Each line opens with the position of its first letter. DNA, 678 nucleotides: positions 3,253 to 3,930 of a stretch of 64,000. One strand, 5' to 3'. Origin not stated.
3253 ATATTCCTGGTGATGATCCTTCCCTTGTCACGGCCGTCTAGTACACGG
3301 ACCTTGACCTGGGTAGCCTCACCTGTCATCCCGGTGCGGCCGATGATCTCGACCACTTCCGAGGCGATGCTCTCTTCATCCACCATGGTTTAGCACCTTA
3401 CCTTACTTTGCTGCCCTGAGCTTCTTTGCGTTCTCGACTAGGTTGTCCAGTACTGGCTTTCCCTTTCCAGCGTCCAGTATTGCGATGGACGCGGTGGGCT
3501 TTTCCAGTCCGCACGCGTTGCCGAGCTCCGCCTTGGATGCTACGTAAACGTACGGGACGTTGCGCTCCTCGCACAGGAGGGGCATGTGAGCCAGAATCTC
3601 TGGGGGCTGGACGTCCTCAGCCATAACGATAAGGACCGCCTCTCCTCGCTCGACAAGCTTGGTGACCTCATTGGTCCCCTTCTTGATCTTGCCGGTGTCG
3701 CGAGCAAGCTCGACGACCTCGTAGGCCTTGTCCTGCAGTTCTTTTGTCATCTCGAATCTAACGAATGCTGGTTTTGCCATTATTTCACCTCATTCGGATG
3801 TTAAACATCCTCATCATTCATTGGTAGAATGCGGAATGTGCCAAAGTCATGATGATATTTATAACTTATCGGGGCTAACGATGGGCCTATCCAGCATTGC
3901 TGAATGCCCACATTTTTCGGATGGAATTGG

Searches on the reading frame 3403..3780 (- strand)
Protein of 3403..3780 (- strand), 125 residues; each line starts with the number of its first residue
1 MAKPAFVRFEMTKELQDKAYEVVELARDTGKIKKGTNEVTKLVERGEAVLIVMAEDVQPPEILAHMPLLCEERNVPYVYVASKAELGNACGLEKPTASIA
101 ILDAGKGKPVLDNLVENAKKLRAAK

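Call 40: find_related_loci(query=window:3403-3780:-, collection=genome_contigs, flank=3000)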
Query window:3403-3780:- (125 aa) in genome_contigs; peptide patterns used: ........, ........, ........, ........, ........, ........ (x = any residue, [..] = any of these).
600 stretches matched a pattern (row limit reached: there are more); 541 encode a relative of the query (tblastn E <= 1e-3); the best 80 are kept; 80 distinct loci.
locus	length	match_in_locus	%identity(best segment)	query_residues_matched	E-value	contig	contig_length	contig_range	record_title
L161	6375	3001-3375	100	1-125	4e-80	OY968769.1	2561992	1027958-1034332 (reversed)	MAG: uncultured Methanomassiliicoccales archaeon isolate MFD00905.bin.2.112 genome assembly, chromosome: 1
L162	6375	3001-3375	99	1-125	1e-79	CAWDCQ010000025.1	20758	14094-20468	MAG: uncultured Methanomassiliicoccales archaeon isolate MFD04780.bin.2.98 genome assembly, contig: contig_131467, whole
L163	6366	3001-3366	89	1-122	7e-71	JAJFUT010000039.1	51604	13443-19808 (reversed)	MAG: Methanobacteriota archaeon isolate bin.505 k141_1265360, whole genome shotgun sequence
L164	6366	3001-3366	86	1-122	5e-70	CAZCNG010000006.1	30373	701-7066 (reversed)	MAG TPA_asm: uncultured Methanomassiliicoccaceae archaeon isolate SRP142039_co1_156 genome assembly, contig: NODE_952_le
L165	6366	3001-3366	88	1-122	1e-69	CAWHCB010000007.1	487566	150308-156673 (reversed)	MAG: Methanomassiliicoccaceae archaeon isolate MFD00905.bin.2.116 genome assembly, contig: contig_6241, whole genome sho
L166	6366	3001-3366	88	1-122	3e-69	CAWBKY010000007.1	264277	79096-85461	MAG: Methanomassiliicoccaceae archaeon isolate MFD02979.bin.2.97 genome assembly, contig: contig_72746, whole genome sho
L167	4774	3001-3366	88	1-122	1e-69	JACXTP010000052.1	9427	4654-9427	MAG: Methanomassiliicoccaceae archaeon isolate bin_107_IMCAS k117_2265139, whole genome shotgun sequence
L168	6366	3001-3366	81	1-122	6e-67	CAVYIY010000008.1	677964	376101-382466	MAG: Methanomassiliicoccaceae archaeon isolate MFD01299.bin.2.50 genome assembly, contig: contig_49686, whole genome sho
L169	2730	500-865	81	1-122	2e-67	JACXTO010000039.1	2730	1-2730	MAG: Methanomassiliicoccaceae archaeon isolate bin_47_IMCAS k117_1191935, whole genome shotgun sequence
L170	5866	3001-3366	78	1-122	7e-66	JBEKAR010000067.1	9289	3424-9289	MAG: Methanomassiliicoccales archaeon isolate SPRUCE 117 SPRUCE_117_67, whole genome shotgun sequence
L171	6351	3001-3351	86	1-117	8e-65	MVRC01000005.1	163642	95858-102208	MAG: Methanomassiliicoccales archaeon PtaU1.Bin124 A4E32_contig000005, whole genome shotgun sequence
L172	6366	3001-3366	79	1-122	7e-65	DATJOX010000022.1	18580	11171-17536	MAG TPA_asm: Methanomassiliicoccales archaeon isolate SMAG_U14898 k141_4702727, whole genome shotgun sequence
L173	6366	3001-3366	81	1-122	4e-64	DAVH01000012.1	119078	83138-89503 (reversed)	MAG TPA_asm: Methanomassiliicoccus sp. UBA6 UBA6_contig_1590, whole genome shotgun sequence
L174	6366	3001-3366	81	1-122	8e-64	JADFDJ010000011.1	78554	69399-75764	MAG: Methanomassiliicoccus sp. isolate QR_Bin.16 NODE_11_length_78554_cov_44.1701, whole genome shotgun sequence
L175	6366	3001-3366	80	1-122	3e-63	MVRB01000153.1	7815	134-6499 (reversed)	MAG: Methanomassiliicoccales archaeon PtaU1.Bin030 A4E31_contig000153, whole genome shotgun sequence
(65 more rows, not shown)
